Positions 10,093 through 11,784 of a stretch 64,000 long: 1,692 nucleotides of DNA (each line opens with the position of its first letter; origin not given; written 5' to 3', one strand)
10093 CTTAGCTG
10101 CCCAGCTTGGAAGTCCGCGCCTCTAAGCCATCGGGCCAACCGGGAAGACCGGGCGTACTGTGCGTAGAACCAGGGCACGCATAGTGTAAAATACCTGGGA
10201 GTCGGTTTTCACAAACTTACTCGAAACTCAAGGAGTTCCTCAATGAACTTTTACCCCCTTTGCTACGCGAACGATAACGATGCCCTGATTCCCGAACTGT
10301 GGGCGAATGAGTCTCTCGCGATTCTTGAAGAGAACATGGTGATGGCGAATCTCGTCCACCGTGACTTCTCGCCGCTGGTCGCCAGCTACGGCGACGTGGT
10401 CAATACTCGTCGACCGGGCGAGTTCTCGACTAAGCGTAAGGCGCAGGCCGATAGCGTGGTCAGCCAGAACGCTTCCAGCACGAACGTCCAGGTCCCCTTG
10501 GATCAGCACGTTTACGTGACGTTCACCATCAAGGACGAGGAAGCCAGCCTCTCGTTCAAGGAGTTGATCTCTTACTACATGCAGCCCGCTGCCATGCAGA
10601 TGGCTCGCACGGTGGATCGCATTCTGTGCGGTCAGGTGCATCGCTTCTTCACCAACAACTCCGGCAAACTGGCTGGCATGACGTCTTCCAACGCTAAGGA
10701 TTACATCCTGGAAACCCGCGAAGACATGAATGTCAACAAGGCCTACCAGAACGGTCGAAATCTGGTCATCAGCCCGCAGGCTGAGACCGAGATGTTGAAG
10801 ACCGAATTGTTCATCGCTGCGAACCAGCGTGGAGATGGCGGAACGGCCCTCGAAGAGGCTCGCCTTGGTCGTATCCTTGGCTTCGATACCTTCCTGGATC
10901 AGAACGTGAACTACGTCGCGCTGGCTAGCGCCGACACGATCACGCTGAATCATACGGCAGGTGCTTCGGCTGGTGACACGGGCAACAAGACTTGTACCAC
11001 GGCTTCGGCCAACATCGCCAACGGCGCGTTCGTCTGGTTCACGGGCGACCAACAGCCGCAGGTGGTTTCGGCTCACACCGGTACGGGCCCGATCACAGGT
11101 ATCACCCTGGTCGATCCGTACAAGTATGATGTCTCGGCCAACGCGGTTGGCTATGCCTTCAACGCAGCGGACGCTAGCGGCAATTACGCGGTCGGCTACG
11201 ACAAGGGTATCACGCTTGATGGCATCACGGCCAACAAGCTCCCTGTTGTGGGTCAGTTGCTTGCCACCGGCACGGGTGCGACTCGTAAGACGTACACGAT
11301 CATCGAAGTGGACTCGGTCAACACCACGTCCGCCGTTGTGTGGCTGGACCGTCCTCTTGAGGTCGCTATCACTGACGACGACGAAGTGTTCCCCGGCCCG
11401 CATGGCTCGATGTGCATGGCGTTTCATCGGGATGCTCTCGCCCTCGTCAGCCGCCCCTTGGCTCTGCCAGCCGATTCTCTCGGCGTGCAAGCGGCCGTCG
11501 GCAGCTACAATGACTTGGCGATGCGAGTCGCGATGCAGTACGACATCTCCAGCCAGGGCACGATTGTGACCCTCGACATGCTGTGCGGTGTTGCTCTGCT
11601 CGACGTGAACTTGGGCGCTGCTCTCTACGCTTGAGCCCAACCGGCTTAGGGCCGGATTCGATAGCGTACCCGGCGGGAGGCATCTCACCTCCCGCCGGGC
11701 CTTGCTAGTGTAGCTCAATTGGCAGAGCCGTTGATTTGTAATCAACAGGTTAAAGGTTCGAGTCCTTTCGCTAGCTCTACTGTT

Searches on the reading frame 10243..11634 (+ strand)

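Call 58: search_protein_families(library=pfam, proteins=[window:10243-11634:+], max_evalue=0.01)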
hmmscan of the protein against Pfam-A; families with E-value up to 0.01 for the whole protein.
window:10243-11634:+ (463 aa): 1 family
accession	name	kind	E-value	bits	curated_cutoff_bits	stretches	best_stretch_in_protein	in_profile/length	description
PF11651.14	P22_CoatProtein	-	3.6e-35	122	24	2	16-237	8-231/423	P22 coat protein - gene protein 5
